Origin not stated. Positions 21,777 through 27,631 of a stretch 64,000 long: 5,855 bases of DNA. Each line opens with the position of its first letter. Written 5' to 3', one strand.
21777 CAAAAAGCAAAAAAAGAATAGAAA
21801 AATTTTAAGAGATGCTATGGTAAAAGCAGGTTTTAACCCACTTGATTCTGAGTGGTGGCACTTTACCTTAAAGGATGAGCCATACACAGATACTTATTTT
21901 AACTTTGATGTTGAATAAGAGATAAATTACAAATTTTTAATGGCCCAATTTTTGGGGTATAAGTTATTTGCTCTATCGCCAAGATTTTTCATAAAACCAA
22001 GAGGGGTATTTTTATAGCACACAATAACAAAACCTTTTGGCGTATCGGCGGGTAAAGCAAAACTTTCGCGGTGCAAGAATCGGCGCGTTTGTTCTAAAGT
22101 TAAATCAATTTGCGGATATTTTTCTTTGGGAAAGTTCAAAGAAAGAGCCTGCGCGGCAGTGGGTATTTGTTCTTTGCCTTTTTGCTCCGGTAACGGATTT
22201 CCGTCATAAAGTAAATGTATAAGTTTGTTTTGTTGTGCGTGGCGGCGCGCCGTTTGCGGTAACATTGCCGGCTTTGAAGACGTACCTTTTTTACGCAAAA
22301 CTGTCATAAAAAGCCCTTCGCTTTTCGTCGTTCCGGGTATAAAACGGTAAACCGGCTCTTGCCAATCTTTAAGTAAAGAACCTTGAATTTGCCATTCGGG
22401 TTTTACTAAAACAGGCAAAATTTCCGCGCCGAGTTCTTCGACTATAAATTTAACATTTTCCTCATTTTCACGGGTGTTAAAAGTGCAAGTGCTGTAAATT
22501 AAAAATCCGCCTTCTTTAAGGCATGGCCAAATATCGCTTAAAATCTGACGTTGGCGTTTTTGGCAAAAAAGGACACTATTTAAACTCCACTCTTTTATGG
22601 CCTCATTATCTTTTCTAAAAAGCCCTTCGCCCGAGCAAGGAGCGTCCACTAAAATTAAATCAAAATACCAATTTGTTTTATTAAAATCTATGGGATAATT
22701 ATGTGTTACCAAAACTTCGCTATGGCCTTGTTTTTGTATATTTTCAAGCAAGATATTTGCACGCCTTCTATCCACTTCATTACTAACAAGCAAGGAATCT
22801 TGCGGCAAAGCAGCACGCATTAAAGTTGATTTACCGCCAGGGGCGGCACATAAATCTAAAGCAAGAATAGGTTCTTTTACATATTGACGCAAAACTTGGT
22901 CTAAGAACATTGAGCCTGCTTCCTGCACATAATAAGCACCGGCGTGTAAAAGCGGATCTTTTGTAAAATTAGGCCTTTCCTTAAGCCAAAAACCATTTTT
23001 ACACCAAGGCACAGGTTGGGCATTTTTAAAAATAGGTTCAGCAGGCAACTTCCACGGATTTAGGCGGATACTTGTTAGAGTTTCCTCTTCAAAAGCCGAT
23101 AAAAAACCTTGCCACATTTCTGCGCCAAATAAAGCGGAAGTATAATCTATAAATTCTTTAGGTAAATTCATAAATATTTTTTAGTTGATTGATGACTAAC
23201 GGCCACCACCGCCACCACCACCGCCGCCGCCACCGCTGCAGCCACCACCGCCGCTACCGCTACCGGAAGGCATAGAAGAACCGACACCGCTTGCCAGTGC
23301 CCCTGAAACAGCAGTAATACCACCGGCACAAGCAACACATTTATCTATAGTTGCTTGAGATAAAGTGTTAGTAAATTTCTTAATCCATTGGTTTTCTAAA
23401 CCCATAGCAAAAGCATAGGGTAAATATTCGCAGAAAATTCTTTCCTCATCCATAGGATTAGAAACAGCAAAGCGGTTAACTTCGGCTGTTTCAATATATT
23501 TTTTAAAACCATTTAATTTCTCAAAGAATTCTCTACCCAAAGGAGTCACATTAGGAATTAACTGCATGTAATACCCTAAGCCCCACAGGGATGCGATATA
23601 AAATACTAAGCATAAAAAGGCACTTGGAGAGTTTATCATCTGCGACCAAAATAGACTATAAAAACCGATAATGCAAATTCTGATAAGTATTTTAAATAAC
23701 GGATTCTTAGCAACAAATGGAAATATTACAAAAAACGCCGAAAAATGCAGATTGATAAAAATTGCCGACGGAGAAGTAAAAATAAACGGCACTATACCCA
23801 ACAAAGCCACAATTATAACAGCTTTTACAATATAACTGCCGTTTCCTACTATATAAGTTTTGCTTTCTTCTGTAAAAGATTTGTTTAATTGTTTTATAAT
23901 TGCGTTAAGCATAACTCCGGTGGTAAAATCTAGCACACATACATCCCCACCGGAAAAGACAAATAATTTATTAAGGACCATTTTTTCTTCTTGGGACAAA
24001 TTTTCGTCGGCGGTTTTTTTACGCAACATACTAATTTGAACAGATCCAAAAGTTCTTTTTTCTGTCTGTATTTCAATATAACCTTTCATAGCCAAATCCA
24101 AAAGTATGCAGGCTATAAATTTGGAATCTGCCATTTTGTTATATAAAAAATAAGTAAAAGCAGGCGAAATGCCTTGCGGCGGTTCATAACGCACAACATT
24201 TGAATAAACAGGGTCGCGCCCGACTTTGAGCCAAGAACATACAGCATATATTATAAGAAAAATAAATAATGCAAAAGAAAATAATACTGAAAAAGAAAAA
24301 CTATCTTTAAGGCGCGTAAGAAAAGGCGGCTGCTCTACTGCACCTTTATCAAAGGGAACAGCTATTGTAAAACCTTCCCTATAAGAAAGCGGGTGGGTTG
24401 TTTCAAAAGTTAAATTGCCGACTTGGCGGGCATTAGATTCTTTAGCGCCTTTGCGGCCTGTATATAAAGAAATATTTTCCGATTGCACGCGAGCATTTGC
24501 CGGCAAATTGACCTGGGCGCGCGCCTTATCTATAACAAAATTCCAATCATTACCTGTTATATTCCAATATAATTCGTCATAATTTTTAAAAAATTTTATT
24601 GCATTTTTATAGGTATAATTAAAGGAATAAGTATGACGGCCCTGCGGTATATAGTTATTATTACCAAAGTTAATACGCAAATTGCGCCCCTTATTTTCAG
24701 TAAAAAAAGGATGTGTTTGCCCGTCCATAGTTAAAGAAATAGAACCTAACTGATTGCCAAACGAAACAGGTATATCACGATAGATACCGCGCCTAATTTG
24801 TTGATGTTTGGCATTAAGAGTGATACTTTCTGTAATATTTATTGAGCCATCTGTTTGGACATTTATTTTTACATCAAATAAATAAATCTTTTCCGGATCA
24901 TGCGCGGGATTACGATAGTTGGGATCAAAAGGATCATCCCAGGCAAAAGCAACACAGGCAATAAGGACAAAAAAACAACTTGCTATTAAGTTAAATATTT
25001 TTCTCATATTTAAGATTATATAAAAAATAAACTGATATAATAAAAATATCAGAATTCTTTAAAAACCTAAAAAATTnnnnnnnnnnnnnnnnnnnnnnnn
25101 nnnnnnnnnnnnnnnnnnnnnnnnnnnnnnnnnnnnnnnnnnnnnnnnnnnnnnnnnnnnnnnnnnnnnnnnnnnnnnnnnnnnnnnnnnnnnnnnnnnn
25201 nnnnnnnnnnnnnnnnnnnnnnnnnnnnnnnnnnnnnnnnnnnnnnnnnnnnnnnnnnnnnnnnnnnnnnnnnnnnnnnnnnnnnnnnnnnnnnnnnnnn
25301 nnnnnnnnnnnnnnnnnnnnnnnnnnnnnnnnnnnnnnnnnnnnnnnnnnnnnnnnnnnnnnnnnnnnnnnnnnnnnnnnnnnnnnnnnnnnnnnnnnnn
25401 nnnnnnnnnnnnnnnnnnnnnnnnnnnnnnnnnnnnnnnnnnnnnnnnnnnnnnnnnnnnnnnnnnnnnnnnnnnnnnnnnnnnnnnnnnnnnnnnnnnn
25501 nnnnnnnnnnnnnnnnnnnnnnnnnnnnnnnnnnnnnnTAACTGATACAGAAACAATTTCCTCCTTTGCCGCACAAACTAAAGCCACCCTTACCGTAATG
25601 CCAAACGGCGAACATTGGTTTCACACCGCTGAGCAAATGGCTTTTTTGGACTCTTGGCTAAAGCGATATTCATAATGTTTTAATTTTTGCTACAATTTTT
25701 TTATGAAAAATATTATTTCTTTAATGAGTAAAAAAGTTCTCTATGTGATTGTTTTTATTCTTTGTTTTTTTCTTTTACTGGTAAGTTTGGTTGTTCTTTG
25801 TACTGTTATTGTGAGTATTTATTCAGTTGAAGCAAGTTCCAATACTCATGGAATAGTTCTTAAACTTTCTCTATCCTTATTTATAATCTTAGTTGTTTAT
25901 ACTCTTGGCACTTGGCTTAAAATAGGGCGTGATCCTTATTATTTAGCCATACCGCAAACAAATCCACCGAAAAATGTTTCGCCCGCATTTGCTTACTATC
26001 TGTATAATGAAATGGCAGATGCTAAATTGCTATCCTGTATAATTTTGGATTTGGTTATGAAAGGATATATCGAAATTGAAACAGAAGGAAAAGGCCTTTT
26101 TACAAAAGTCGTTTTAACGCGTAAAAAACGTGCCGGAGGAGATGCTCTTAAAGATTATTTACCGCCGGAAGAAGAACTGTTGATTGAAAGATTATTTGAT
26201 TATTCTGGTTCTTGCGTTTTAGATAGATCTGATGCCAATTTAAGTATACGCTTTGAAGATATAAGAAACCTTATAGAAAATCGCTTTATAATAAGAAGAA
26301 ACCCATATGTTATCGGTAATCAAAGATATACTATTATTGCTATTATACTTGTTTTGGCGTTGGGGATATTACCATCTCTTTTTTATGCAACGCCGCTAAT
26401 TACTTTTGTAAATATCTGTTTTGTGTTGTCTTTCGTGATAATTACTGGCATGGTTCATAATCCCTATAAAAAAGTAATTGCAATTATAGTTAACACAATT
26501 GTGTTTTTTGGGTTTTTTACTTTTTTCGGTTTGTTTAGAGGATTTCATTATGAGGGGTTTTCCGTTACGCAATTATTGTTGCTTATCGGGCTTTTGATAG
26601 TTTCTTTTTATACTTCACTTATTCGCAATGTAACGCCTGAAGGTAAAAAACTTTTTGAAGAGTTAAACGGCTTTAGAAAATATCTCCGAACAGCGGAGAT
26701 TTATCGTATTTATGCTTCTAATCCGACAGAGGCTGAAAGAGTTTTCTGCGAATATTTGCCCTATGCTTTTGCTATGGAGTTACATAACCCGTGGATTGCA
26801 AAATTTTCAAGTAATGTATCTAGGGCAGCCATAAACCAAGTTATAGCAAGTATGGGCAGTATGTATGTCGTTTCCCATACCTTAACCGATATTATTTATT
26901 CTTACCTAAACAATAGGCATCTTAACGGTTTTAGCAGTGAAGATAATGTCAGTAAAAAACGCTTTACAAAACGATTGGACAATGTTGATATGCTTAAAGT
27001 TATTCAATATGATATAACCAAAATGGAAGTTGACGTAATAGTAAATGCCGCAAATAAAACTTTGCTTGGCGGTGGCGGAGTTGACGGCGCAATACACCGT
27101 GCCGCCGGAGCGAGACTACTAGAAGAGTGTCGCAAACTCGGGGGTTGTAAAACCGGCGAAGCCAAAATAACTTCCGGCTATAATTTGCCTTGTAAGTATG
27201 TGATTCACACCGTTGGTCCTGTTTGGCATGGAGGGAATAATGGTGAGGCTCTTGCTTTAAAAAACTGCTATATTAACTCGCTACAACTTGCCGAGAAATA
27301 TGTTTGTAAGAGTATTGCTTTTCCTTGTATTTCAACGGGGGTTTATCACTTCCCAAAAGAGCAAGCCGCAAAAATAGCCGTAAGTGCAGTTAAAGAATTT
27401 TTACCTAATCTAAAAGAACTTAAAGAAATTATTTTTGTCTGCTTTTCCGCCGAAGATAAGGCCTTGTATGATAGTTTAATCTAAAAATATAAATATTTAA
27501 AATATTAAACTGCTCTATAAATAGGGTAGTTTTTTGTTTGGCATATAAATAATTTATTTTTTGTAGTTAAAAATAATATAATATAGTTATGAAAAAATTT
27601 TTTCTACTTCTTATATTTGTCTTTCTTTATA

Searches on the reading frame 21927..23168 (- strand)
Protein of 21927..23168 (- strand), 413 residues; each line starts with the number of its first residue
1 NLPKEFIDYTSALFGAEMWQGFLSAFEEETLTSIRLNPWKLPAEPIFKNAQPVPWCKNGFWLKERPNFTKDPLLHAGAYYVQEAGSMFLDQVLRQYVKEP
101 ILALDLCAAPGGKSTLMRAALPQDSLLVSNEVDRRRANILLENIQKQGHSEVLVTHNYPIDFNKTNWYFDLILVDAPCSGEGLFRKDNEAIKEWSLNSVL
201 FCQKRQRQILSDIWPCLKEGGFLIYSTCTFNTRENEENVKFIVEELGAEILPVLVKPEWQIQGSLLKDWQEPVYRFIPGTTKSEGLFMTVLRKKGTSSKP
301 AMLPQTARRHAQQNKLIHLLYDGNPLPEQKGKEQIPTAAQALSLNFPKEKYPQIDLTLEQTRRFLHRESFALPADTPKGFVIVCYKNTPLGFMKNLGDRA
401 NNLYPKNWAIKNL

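Call 71: search_protein_families(library=pfam, proteins=[window:21927-23168:-], max_evalue=0.0001)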
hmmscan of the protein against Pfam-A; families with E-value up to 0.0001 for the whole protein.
window:21927-23168:- (413 aa): 3 families
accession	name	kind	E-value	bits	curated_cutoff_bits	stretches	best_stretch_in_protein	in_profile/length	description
PF01189.24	Methyltr_RsmB-F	-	6.5e-35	121.1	27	1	103-291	12-198/199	16S rRNA methyltransferase RsmB/F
PF17125.10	Methyltr_RsmF_N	-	3.4e-24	85.5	34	1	2-84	1-86/86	N-terminal domain of 16S rRNA methyltransferase RsmF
PF13636.12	Methyltranf_PUA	-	7.1e-17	61.6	27.6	1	362-409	2-48/49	RNA-binding PUA-like domain of methyltransferase RsmF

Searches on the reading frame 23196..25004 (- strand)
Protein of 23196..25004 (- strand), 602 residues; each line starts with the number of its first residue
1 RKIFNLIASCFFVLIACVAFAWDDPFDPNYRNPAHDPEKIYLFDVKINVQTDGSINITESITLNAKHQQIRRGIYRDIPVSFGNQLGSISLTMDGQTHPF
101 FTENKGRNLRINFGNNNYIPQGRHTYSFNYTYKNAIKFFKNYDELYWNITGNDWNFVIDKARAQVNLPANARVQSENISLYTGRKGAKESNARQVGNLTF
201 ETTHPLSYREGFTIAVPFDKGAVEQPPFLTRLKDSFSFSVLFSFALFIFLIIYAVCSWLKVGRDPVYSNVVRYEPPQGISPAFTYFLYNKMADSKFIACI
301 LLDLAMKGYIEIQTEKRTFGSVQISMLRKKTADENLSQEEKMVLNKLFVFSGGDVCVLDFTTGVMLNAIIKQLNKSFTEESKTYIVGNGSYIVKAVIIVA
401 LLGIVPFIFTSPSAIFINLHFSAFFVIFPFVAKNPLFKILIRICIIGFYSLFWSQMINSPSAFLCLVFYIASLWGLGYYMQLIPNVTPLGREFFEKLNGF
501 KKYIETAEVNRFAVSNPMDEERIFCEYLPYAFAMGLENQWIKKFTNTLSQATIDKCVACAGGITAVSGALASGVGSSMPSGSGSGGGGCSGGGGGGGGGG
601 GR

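Call 71: search_protein_families(library=pfam, proteins=[window:23196-25004:-], max_evalue=0.0001)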
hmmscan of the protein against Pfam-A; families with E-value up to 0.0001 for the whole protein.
window:23196-25004:- (602 aa): 2 families
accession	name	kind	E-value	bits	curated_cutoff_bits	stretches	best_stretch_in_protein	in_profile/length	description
PF20990.2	DUF2207_C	-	8.7e-33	114.5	33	1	272-544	3-247/247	Predicted membrane protein (DUF2207) C-terminal domain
PF09972.14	DUF2207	-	1.5e-31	110.3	24.4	1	40-216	2-170/172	Predicted membrane protein (DUF2207) N-terminal domain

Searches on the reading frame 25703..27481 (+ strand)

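Call 71: search_protein_families(library=pfam, proteins=[window:25703-27481:+], max_evalue=0.0001)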
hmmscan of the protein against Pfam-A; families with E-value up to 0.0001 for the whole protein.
window:25703-27481:+ (593 aa): 2 families
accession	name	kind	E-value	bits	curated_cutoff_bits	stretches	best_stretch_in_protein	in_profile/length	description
PF01661.27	Macro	-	2.6e-48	163.3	22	1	447-559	1-118/118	Macro domain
PF20990.2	DUF2207_C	-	3.8e-27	96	33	1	87-368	7-247/247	Predicted membrane protein (DUF2207) C-terminal domain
